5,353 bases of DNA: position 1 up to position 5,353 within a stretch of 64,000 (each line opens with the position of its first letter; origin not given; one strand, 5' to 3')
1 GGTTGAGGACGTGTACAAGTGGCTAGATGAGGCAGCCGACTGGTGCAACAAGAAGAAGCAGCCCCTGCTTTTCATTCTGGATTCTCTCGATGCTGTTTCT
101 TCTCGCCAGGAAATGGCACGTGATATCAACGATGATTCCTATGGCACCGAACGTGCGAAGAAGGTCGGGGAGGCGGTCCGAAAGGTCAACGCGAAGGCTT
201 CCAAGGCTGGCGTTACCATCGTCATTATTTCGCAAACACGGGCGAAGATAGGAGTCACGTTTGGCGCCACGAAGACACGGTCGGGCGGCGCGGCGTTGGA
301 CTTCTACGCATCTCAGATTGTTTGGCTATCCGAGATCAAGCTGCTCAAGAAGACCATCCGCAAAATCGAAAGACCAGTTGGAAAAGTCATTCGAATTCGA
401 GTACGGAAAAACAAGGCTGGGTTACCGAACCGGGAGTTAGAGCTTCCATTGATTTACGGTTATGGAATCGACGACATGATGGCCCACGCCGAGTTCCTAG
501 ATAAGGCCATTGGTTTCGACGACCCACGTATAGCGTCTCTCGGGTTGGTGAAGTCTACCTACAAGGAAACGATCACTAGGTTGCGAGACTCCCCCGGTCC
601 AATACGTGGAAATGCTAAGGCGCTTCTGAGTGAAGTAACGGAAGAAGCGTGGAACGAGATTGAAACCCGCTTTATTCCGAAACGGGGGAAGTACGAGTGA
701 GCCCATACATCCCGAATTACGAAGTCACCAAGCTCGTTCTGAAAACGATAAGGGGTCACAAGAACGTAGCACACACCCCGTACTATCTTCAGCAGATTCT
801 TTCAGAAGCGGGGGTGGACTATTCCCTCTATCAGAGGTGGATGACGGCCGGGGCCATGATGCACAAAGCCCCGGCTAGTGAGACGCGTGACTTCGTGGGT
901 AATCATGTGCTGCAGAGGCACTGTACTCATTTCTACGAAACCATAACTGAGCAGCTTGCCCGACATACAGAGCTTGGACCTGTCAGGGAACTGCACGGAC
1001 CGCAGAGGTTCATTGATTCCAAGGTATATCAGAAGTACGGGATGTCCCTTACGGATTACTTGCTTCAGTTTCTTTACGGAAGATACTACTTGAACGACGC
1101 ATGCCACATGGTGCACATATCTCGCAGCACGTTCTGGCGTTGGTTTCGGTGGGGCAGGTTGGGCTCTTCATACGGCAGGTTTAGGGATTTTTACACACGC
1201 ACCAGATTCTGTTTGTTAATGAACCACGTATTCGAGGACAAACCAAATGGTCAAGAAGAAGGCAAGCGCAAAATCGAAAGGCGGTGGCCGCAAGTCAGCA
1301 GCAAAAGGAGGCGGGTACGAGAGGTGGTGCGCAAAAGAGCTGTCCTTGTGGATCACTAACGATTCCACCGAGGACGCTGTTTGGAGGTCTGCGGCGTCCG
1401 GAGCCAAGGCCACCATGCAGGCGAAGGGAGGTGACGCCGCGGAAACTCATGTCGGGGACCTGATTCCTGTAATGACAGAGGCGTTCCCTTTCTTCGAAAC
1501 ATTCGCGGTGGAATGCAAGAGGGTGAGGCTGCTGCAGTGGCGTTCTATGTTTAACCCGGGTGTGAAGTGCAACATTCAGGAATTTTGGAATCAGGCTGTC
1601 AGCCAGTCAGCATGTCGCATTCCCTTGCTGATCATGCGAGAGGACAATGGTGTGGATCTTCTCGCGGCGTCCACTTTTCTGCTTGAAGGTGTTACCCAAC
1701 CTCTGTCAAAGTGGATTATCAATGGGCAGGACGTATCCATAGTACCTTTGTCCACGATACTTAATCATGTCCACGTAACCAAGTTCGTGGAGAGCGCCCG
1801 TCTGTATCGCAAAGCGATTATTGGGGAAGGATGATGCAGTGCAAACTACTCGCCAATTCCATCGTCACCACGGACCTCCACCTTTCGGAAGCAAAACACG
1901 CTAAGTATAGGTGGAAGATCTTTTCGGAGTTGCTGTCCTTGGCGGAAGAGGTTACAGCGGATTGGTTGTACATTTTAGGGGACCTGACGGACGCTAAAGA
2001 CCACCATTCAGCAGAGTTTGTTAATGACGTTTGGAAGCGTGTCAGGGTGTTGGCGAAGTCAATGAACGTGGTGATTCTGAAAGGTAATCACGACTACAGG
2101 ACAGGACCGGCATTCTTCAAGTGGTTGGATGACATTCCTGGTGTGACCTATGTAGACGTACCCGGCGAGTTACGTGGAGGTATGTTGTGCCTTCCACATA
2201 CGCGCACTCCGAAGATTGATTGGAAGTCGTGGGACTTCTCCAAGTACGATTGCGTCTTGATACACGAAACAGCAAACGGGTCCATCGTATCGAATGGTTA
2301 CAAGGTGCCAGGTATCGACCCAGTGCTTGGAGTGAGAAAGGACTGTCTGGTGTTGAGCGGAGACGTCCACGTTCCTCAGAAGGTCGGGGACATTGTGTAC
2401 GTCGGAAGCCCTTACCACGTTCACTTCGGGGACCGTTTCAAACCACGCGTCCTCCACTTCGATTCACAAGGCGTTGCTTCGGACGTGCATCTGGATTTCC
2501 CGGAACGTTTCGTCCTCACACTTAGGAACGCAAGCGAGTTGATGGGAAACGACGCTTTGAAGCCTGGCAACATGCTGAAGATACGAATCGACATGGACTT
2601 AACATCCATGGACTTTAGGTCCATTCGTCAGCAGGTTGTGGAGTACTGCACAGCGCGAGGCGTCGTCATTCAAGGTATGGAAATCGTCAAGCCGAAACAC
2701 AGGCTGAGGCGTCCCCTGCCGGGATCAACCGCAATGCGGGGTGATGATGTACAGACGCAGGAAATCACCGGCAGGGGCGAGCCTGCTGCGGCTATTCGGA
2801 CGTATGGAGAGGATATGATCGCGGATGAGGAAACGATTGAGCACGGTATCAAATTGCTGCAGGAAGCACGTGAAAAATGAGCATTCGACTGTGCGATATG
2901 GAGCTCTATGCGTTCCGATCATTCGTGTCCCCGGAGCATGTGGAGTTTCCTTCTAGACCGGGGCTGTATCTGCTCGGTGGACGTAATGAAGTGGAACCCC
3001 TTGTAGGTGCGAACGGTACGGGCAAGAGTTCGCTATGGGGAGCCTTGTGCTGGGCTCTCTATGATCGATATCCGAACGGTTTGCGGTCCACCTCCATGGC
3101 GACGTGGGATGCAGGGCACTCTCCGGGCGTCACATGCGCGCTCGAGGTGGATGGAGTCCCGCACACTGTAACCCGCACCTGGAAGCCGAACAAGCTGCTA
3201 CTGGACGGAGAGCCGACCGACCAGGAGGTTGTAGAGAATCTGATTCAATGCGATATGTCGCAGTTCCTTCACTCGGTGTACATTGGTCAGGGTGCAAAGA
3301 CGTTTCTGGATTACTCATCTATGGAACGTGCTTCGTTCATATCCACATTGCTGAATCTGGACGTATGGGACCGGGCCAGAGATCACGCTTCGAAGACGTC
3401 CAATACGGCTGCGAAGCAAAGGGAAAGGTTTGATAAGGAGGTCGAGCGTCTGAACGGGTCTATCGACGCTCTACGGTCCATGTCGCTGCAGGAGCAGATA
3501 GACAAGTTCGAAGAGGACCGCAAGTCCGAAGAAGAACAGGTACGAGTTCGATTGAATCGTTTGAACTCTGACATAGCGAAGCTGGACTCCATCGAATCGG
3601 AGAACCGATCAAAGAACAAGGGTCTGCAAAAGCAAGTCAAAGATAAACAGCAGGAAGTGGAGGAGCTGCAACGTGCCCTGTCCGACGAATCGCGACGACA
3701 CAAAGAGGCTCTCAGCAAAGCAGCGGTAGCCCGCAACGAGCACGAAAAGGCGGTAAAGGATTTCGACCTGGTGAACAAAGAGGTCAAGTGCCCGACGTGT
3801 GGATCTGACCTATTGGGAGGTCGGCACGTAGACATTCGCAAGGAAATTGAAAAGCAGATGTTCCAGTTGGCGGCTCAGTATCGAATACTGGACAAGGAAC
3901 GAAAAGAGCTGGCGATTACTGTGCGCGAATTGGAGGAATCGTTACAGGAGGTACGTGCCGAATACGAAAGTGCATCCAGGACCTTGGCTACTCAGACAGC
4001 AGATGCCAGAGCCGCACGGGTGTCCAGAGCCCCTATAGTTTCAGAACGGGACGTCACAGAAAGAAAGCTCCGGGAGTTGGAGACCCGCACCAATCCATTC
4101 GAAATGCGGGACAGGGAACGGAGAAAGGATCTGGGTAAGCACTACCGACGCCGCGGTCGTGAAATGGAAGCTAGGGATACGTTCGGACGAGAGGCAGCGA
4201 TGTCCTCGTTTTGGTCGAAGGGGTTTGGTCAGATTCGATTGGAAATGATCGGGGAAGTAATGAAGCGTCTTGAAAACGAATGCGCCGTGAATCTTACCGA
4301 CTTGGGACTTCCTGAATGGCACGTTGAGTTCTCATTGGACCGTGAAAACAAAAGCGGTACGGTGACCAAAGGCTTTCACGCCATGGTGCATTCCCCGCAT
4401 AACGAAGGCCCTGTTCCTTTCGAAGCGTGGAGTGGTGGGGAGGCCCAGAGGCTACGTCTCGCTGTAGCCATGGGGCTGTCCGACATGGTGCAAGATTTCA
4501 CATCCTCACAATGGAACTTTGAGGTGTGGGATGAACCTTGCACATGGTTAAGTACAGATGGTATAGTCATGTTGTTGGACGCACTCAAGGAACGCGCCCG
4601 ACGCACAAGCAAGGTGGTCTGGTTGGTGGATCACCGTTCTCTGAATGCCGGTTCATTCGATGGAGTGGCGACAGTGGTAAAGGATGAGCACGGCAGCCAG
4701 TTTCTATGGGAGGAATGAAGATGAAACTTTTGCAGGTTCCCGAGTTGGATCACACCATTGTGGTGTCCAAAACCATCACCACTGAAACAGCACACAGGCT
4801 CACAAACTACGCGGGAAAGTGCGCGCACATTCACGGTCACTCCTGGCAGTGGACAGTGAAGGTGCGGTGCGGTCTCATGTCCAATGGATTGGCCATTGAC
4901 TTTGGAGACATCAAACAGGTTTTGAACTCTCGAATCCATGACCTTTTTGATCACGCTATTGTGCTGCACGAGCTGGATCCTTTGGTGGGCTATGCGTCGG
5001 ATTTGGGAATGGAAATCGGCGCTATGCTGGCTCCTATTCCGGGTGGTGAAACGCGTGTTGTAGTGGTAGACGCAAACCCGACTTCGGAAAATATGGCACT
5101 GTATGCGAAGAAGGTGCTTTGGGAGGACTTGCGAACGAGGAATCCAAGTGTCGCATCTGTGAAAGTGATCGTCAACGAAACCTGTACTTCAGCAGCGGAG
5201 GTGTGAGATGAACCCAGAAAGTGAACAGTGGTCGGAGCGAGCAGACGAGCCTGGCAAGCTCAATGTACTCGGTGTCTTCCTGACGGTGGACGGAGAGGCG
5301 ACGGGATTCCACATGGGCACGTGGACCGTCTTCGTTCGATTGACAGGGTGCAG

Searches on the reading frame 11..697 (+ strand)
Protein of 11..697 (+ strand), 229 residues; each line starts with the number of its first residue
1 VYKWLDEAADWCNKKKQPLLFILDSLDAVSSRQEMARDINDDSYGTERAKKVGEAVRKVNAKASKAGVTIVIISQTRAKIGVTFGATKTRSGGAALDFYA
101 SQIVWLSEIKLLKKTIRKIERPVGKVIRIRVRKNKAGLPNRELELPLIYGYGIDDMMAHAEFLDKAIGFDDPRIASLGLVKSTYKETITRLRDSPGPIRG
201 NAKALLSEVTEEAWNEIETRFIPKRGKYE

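Call 14: search_protein_families(library=pfam, proteins=[window:11-697:+], max_evalue=0.001)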
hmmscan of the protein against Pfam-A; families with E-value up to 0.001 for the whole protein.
window:11-697:+ (229 aa): 1 family
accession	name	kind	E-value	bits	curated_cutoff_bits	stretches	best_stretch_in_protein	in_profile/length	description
PF00154.27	RecA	-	1.6e-23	83.9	27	1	20-154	133-262/262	recA bacterial DNA recombination protein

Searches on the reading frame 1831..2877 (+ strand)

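Call 14: search_protein_families(library=pfam, proteins=[window:1831-2877:+], max_evalue=0.001)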
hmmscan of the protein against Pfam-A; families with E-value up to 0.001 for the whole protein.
window:1831-2877:+ (349 aa): 1 family
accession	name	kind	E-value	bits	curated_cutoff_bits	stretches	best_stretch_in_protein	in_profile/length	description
PF00149.33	Metallophos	-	1.8e-07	32.2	21.5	1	11-106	4-98/191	Calcineurin-like phosphoesterase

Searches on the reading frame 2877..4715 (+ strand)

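Call 14: search_protein_families(library=pfam, proteins=[window:2877-4715:+], max_evalue=0.001)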
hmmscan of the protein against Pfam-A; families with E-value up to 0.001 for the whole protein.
window:2877-4715:+ (613 aa): 2 families
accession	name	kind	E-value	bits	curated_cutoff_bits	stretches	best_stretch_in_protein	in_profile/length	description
PF02463.25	SMC_N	-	1.3e-05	25.2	40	0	38-74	25-61/220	RecF/RecN/SMC N terminal domain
PF13476.12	AAA_23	-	6.1e-05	24.2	27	0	12-268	6-193/201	AAA domain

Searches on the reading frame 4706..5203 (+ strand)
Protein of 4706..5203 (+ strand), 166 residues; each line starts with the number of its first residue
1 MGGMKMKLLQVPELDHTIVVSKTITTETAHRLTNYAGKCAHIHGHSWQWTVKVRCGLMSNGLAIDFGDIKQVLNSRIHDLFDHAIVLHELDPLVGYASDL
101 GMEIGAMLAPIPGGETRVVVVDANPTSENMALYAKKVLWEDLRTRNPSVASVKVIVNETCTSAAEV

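Call 14: search_protein_families(library=pfam, proteins=[window:4706-5203:+], max_evalue=0.001)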
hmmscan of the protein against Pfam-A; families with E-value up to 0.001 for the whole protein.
window:4706-5203:+ (166 aa): 1 family
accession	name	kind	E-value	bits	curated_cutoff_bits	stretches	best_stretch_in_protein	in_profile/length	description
PF01242.24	PTPS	-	1.2e-23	83.8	22.4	1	20-165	2-117/121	6-pyruvoyl tetrahydropterin synthase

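Call 82: search_protein_families(library=ncbifam, proteins=[window:4706-5203:+], max_evalue=0.001)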
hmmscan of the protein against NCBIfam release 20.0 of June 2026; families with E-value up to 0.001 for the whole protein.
window:4706-5203:+ (166 aa): 2 families
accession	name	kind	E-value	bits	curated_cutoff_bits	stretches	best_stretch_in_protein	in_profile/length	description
TIGR03367.1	queuosine_QueD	equivalog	1.3e-20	73.5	89.25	1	20-136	2-88/92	6-carboxytetrahydropterin synthase QueD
TIGR00039.1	6PTHBS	subfamily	1.1e-16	61.2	125.5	1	20-135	4-121/124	6-pyruvoyl tetrahydropterin synthase/6-carboxytetrahydropterin synthase family protein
